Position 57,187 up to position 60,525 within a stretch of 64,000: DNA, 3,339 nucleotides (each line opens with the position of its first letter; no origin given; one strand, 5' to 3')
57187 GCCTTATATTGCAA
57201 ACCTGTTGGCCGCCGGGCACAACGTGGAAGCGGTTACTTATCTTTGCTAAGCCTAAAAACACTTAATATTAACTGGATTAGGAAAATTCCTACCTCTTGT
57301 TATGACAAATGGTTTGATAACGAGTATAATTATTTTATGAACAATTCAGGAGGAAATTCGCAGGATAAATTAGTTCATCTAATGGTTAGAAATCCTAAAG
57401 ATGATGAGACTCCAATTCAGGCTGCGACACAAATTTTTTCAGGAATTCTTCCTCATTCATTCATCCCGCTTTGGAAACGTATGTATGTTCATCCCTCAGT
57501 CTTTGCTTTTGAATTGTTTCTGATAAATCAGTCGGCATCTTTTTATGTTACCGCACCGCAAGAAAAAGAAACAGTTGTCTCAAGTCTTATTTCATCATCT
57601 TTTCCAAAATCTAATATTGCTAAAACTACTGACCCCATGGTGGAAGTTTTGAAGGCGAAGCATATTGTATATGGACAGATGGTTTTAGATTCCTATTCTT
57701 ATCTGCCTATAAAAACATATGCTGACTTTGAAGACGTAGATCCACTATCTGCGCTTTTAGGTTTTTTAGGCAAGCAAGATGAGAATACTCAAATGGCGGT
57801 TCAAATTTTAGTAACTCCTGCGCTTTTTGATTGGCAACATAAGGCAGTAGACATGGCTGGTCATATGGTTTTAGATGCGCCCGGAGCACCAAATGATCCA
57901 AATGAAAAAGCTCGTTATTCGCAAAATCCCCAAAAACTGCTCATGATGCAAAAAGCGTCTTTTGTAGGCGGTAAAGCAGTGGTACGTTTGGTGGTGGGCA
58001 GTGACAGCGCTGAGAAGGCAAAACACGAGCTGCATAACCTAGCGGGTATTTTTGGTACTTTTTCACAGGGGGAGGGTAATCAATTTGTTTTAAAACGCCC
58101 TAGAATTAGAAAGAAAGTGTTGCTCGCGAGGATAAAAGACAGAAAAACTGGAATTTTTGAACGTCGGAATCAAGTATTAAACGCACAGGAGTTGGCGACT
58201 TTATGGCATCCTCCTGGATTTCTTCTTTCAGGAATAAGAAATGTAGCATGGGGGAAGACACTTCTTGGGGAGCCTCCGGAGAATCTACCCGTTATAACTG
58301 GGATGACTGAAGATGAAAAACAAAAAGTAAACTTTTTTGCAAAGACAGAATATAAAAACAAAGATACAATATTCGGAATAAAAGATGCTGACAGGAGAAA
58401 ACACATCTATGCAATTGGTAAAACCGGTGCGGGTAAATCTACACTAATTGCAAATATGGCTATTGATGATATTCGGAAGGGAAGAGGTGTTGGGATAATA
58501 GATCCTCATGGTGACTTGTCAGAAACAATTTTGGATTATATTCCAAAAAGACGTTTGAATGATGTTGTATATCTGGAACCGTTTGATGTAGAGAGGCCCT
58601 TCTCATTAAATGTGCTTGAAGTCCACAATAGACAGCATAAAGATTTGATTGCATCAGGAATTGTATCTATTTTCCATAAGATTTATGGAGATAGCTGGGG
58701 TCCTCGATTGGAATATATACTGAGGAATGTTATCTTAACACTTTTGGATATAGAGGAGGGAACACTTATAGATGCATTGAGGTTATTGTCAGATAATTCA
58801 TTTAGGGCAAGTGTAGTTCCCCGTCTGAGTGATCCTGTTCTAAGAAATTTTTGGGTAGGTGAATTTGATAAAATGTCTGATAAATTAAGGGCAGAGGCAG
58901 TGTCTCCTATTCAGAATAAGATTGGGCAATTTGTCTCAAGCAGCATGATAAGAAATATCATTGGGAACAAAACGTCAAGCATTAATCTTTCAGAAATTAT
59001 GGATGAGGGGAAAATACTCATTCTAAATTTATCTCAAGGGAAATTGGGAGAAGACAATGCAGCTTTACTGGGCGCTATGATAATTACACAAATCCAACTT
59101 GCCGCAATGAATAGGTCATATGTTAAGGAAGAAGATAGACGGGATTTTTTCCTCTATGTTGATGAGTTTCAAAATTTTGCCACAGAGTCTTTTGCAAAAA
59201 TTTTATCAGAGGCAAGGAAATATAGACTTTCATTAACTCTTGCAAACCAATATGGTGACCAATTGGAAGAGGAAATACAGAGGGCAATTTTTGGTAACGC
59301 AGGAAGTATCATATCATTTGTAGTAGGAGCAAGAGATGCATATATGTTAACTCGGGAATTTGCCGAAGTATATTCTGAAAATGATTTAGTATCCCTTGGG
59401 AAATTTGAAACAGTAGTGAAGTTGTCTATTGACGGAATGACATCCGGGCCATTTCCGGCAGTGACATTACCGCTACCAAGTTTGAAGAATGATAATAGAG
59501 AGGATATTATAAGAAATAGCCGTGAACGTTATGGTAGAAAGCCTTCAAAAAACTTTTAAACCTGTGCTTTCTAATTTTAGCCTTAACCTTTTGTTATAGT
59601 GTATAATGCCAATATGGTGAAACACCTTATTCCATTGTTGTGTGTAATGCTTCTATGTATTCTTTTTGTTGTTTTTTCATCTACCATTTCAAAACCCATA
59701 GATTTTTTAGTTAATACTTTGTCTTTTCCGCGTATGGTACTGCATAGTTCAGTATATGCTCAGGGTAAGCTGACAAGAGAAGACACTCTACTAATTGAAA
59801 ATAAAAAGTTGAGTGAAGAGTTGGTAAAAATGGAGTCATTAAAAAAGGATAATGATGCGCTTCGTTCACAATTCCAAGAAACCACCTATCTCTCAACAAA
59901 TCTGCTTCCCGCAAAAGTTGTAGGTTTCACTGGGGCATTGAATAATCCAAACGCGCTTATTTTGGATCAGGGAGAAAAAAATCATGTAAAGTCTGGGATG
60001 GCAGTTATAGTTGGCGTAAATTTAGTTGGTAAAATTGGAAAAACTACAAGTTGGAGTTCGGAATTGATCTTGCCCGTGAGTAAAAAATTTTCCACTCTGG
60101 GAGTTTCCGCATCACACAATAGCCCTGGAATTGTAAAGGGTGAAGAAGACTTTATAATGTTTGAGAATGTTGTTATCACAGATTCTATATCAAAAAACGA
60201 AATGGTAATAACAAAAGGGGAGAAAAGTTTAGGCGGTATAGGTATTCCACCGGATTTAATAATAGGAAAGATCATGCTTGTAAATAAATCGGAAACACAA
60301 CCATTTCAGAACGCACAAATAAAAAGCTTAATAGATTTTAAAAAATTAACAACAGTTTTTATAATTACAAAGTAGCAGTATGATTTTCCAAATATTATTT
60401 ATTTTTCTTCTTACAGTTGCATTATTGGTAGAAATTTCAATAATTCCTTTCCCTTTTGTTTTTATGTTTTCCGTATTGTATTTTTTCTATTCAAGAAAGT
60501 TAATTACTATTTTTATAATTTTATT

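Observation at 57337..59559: HerA/VirB4-superfamily ATPase lacking TM segments and lacking any adjacent nuclease/secretion partners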

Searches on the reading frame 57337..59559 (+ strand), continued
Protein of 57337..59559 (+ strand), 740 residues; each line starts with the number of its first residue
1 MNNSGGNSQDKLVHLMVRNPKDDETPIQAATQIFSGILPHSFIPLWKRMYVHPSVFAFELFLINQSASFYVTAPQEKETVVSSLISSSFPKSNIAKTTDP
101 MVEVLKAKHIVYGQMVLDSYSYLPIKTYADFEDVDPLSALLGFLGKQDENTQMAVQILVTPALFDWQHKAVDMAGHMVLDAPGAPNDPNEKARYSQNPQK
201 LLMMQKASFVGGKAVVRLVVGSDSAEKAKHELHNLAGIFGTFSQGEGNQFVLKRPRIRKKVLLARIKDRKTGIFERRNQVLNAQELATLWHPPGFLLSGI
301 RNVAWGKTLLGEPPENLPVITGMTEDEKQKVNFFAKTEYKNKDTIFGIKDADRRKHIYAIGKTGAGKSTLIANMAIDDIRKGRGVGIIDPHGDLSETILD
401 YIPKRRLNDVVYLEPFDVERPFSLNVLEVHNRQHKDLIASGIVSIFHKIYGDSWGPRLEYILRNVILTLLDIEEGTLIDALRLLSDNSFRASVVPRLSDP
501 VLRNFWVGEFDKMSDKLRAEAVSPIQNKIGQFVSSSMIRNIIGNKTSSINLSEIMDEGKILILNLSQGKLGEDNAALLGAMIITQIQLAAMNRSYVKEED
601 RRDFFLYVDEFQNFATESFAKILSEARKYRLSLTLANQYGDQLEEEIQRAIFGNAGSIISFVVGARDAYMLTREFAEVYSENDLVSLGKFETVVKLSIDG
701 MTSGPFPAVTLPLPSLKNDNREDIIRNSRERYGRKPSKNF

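Call 92: find_related_loci(query=A1, collection=viral_contigs, flank=6000)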
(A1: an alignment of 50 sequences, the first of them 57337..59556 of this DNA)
Query A1 (740 aa) in viral_contigs; peptide patterns used: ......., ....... (x = any residue, [..] = any of these).
350 stretches matched a pattern, but none encodes a relative of the query by tblastn (E <= 1e-3).

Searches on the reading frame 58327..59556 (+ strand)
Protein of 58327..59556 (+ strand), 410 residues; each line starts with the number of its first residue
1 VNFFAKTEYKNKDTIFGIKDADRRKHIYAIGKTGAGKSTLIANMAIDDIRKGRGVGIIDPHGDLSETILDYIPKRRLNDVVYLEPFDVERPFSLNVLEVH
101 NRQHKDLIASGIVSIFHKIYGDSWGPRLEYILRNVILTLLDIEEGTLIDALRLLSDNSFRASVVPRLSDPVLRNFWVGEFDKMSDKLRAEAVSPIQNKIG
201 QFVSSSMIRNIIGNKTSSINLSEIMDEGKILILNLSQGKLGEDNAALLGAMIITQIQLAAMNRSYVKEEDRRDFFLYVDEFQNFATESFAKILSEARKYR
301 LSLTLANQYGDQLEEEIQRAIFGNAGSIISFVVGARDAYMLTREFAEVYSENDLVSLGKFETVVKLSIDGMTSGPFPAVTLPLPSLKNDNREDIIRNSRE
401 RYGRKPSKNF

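Call 66: search_dna_similar(query=window:58327-59556:+, collection=plasmids, mode=protein, max_evalue=0.001, max_rows=30)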
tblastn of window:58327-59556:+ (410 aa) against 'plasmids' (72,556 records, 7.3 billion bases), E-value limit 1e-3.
Records with a match: 657; places in all: 671; records where one place covers at least 80% of the query: 287.
Best place of each record, by identity: <60% 657.
By first word of the organism name: Bacillus 323; Streptomyces 119; Staphylococcus 33; Clostridium 29; Natrinema 12; Lactobacillus 12; Sulfolobus 11; Haladaptatus 10; Priestia 8; Paenibacillus 6; and 57 more.
By predicted mobility (MOB-suite, as given by PLSDB): non-mobilizable 477; conjugative 105; mobilizable 75.
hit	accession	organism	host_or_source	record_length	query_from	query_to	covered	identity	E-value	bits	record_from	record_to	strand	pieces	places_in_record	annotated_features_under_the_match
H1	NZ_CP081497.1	Streptomyces sp. BHT-5-2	whole organism,plant soil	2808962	17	407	95%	37.2%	9e-72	251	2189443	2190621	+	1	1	none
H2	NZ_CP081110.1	Sulfitobacter mediterraneus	-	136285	16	381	89%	38.5%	4e-86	293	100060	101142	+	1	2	type IV secretion system DNA-binding domain-containing protein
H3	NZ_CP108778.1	Embleya sp. NBC_00896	-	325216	17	406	95%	35.8%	2e-72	253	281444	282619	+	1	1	type IV secretory system conjugative DNA transfer family protein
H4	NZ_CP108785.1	Embleya sp. NBC_00888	-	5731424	17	382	89%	35.1%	4e-67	238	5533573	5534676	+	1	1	none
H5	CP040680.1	Halostella pelagica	pure culture,isolated from salted brown ...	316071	11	406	97%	30.6%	1e-34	144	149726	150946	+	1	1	record has no annotation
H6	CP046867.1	Salinibaculum litoreum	pure culture,isolated from salted brown ...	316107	11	406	97%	30.6%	1e-34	144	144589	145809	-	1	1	record has no annotation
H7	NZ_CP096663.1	Halorussus limi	cell culture,saline soil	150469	11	406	97%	30.6%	8e-40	159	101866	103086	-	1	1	TraM recognition domain-containing protein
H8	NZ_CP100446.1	Natrinema caseinilyticum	marine sediment,sediment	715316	11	406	97%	30.3%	2e-34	142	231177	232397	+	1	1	type IV secretory system conjugative DNA transfer family protein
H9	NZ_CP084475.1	Natrinema sp. DC36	cell culture,sediment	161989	11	406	97%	30.2%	6e-34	141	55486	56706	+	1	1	type IV secretory system conjugative DNA transfer family protein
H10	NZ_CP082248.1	Natrinema sp. SYSU A 869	cell culture,salt lake sediment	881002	11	406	97%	30.1%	1e-35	146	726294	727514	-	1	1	none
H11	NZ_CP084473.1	Natrinema sp. DC36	cell culture,sediment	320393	11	406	97%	29.9%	4e-33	139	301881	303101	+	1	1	type IV secretory system conjugative DNA transfer family protein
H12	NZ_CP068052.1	Peribacillus psychrosaccharolyticus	-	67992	24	401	92%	31.3%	6e-38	153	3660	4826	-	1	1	DUF87 domain-containing protein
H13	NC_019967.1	Natrinema pellirubrum DSM 15624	-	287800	11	406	97%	29.7%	1e-32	137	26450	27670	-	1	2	type IV secretory system conjugative DNA transfer family protein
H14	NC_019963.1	Natrinema pellirubrum DSM 15624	-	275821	11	406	97%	29.7%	6e-32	135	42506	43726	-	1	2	type IV secretory system conjugative DNA transfer family protein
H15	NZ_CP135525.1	Halomontanus rarus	Salt lake,Salt lake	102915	11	406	97%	29.7%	2e-31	134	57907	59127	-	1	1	type IV secretory system conjugative DNA transfer family protein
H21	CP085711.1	Bacillus sp. F19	single cell,soil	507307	9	390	93%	30.6%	5e-37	150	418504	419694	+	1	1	DUF87 domain-containing protein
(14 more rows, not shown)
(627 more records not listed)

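Call 68: get_annotated_region(hit=H2, flank=8000)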
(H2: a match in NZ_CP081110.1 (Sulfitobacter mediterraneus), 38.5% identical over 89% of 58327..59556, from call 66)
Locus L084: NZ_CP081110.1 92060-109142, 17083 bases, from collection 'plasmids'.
description: Sulfitobacter mediterraneus strain M342 plasmid unnamed1, complete sequence
organism: Sulfitobacter mediterraneus (NCBI taxid 83219)
taxonomy: Bacteria; Pseudomonadota; Alphaproteobacteria; Rhodobacterales; Roseobacteraceae; Sulfitobacter; Sulfitobacter mediterraneus
host: -; source: -; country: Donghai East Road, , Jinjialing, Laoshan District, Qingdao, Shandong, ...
typing (MOB-suite, as given by PLSDB): non-mobilizable
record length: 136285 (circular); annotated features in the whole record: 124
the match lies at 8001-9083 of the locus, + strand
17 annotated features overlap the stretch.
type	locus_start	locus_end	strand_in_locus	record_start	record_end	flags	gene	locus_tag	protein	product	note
CDS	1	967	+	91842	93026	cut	repA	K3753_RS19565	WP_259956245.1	plasmid partitioning protein RepA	-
CDS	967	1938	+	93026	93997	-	repB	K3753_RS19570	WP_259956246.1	plasmid partitioning protein RepB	-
CDS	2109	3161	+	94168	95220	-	-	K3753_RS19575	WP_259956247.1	helix-turn-helix domain-containing protein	-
CDS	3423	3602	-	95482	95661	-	-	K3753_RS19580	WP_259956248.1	hypothetical protein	-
CDS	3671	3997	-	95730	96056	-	-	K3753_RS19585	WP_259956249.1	hypothetical protein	-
CDS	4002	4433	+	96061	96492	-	-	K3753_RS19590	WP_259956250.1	hypothetical protein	-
CDS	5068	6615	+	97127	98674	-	-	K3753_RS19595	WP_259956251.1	recombinase family protein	GO:0006310 - DNA recombination [Evidence IEA]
CDS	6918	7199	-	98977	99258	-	-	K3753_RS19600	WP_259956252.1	hypothetical protein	-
CDS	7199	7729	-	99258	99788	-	-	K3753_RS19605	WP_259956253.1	DUF3768 domain-containing protein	-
CDS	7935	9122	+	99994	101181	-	-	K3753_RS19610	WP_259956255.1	type IV secretion system DNA-binding domain-containing protein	-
CDS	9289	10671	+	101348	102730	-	-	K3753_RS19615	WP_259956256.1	transposase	GO:0006313 - DNA transposition [Evidence IEA]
CDS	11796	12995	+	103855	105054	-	-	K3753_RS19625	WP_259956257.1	IS91 family transposase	-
CDS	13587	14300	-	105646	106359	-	-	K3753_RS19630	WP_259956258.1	alpha/beta hydrolase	-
CDS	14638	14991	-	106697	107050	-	-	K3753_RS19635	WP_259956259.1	hypothetical protein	-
CDS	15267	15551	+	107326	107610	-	-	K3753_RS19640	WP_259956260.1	hypothetical protein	-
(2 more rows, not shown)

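Call 69: get_annotated_region(hit=H3, flank=8000)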
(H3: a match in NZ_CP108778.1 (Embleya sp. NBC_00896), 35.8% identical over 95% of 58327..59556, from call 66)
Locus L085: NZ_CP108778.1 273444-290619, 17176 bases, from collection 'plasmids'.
description: Embleya sp. NBC_00896 plasmid unnamed2, complete sequence
organism: Embleya sp. NBC_00896 (NCBI taxid 2975961)
taxonomy: Bacteria; Actinomycetota; Actinomycetes; Kitasatosporales; Streptomycetaceae; Embleya; Embleya sp. NBC 00896
host: -; source: -; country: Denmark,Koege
typing (MOB-suite, as given by PLSDB): non-mobilizable
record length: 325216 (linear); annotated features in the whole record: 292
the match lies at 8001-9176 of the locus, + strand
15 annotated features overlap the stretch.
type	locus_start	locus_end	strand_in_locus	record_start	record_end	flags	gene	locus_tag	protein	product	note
CDS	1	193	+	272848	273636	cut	-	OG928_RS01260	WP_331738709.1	hypothetical protein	-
CDS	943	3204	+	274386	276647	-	-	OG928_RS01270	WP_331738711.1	hypothetical protein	-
CDS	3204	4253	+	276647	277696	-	-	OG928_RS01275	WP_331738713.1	PrgI family protein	-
CDS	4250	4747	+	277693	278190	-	-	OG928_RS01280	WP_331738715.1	XF1762 family protein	-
CDS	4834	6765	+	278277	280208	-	-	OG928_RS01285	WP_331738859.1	ATP-binding protein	-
CDS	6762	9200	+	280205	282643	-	-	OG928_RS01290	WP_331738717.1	type IV secretory system conjugative DNA transfer family protein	-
CDS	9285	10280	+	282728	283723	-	-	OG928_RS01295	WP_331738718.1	replication-relaxation family protein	-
CDS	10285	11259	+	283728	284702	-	-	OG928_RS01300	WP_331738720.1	NlpC/P60 family protein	-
CDS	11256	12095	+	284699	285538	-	-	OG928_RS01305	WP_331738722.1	hypothetical protein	-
CDS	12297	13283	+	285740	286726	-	-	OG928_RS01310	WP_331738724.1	hypothetical protein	-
CDS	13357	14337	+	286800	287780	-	-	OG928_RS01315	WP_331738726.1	hypothetical protein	-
CDS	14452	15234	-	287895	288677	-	-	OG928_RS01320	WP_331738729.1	helix-turn-helix domain-containing protein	-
CDS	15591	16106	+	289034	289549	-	-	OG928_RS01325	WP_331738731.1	hypothetical protein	-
CDS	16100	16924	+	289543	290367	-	-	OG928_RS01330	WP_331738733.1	hypothetical protein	-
CDS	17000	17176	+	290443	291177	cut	-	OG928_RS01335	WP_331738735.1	SAF domain-containing protein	-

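Call 72: get_annotated_region(hit=H21, flank=9000)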
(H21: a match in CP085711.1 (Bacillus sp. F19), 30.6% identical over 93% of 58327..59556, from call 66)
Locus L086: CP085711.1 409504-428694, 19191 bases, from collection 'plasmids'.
description: Bacillus sp. F19 plasmid unnamed, complete sequence
organism: Bacillus sp. F19 (NCBI taxid 2884833)
taxonomy: Bacteria; Bacillota; Bacilli; Bacillales; Bacillaceae; Bacillus; Bacillus sp. F19
host: -; source: single cell,soil; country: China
typing (MOB-suite, as given by PLSDB): non-mobilizable
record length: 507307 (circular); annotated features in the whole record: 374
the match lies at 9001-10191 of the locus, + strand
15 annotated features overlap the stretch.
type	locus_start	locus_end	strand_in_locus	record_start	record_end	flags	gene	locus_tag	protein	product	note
CDS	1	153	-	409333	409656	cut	-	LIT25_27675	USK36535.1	hypothetical protein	-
CDS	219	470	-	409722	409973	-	-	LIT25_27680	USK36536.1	TetR/AcrR family transcriptional regulator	-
CDS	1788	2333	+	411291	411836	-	-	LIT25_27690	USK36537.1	DUF1697 domain-containing protein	-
CDS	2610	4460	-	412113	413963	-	-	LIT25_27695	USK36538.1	hypothetical protein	-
CDS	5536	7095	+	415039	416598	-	-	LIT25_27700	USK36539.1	primase C-terminal domain-containing protein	-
CDS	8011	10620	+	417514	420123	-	-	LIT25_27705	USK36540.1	DUF87 domain-containing protein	-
CDS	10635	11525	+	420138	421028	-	-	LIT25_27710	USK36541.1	replication-relaxation family protein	-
CDS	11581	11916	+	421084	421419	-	-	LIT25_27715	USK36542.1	hypothetical protein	-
CDS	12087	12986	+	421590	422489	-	-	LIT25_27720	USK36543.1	conjugal transfer protein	-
CDS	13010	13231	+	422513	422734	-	-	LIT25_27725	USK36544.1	hypothetical protein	-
CDS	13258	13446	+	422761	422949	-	-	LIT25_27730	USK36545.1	hypothetical protein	-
CDS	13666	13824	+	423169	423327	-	-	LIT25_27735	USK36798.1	hypothetical protein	-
CDS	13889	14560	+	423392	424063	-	-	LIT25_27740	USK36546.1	hypothetical protein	-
CDS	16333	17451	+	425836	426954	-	xerS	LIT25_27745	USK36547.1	tyrosine recombinase XerS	-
CDS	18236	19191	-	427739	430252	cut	-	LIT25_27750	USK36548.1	NEW3 domain-containing protein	-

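Call 75: get_annotated_region(hit=H7, flank=9000)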
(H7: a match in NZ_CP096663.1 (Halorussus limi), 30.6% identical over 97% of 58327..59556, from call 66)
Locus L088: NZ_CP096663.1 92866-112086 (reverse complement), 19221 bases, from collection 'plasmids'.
description: Halorussus limi strain XZYJT49 plasmid unnamed4, complete sequence
organism: Halorussus limi (NCBI taxid 2938695)
taxonomy: Archaea; Euryarchaeota; Halobacteria; Halobacteriales; Haladaptataceae; Halorussus; Halorussus limi
host: -; source: cell culture,saline soil; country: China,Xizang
typing (MOB-suite, as given by PLSDB): non-mobilizable; mating-pair formation MPF_T
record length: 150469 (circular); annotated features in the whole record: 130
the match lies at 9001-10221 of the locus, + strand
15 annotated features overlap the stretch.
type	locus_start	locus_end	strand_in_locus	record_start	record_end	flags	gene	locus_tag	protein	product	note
CDS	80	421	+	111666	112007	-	-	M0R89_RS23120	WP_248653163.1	pilin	-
CDS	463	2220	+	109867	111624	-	-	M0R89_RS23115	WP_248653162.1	hypothetical protein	-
CDS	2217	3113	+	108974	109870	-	-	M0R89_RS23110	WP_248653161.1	hypothetical protein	-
CDS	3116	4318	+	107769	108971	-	-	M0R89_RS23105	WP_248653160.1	hypothetical protein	-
CDS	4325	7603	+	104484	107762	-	-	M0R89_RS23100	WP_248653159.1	TraM recognition domain-containing protein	-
CDS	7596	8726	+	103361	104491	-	-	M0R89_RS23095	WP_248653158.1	hypothetical protein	-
CDS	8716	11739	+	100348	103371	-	-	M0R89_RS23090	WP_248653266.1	TraM recognition domain-containing protein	-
CDS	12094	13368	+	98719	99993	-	-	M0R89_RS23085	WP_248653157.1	hypothetical protein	-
CDS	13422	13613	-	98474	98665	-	-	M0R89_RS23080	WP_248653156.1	hypothetical protein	-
CDS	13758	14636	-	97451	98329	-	-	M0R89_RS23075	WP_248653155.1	hypothetical protein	-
CDS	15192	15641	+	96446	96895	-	-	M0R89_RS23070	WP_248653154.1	hypothetical protein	-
CDS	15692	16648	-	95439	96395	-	-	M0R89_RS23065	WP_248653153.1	hypothetical protein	-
CDS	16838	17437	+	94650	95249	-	-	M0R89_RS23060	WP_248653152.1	helix-turn-helix domain-containing protein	-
CDS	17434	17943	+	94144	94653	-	-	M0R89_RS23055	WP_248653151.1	hypothetical protein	-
CDS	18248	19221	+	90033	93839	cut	-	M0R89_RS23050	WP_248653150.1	helicase-related protein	-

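Call 83: search_protein_families(library=pfam, proteins=[L085:4834-6762:+, L085:943-3201:+, L085:6762-9197:+, L085:9285-10277:+, L086:8011-10617:+, L086:10635-11522:+, L086:12087-12983:+, L086:5536-7092:+], max_evalue=0.001)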
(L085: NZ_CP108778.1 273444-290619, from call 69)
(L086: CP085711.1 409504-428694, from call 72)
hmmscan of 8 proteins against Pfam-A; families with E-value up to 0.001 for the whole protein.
L085:4834-6762:+ (643 aa): 4 families
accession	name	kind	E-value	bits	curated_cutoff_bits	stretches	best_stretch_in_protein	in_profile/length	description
PF19044.6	P-loop_TraG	-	1.6e-14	53.8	25.8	2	445-539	250-347/413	TraG P-loop domain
PF12846.13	AAA_10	-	1e-11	44.9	27.5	1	420-497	215-292/362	AAA-like domain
PF11130.14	TraC_F_IV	-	1.6e-05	24.6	28.1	1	52-164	266-374/375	TraC protein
PF01935.23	DUF87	-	5e-05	23.9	23.2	1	232-292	29-92/220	Helicase HerA, central domain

L085:943-3201:+ (753 aa): 1 family
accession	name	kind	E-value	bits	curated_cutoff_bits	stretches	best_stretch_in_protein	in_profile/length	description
PF19597.4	TrbL_4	-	6.8e-06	26.1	27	1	256-404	112-244/276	Conjugal transfer protein TrbL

L085:6762-9197:+ (812 aa): 7 families
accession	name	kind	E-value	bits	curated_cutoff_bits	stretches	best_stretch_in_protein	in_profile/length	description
PF02534.20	T4SS-DNA_transf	-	2.4e-10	40.3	20.1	1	415-494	37-114/468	Type IV secretory system Conjugative DNA transfer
PF10412.15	TrwB_AAD_bind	-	2.1e-09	37.2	20.5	1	415-484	9-72/387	Type IV secretion-system coupling protein DNA-binding domain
PF01935.23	DUF87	-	1.3e-06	29.2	23.2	1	421-484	23-83/220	Helicase HerA, central domain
PF13401.12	AAA_22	-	1.8e-06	28.8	27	0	419-459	3-43/130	AAA domain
PF12696.13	TraG-D_C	-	1.3e-05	25.6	22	1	673-740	4-72/126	TraM recognition site of TraD and TraG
PF01580.24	FtsK_SpoIIIE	-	0.00022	21.2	24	1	418-443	36-61/221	FtsK/SpoIIIE family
PF25199.1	nSTAND_NTPase5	-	0.00093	19.5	34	0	417-480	37-101/145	Novel STAND NTPase 5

L085:9285-10277:+ (331 aa): 1 family
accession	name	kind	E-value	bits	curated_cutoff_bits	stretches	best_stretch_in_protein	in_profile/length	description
PF13814.12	Replic_Relax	-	2.7e-36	125.9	25.3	1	24-206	2-178/191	Replication-relaxation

L086:8011-10617:+ (869 aa): 2 families
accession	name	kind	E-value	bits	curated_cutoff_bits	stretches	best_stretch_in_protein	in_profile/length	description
PF01935.23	DUF87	-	5.8e-09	36.8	23.2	1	326-579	3-216/220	Helicase HerA, central domain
PF10412.15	TrwB_AAD_bind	-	2.8e-05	23.6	20.5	0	571-687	216-330/387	Type IV secretion-system coupling protein DNA-binding domain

L086:10635-11522:+ (296 aa): 1 family
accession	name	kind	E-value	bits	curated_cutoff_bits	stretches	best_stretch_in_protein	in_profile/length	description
PF13814.12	Replic_Relax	-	1.1e-08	35.9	25.3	1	24-215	12-183/191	Replication-relaxation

L086:12087-12983:+ (299 aa): 1 family
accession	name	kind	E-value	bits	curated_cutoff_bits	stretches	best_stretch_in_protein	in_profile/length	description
PF12642.13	TpcC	-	2.5e-42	145.7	27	1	44-294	1-231/231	Conjugative transposon protein TcpC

L086:5536-7092:+ (519 aa): 1 family
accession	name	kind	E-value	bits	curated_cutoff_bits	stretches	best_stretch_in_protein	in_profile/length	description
PF08708.16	PriCT_1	-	1.4e-12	47.4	21.1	1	276-339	3-66/67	Primase C terminal 1 (PriCT-1)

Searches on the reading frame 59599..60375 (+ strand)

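Call 16: search_protein_families(library=pfam, proteins=[window:59599-60375:+], max_evalue=0.01)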
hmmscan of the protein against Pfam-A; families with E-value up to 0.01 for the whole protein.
window:59599-60375:+ (258 aa): 1 family
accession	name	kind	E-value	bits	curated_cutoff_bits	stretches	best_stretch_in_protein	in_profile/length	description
PF04085.20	MreC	-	1.5e-21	77.2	28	1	117-257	10-147/147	Rod shape-determining protein MreC, barrel core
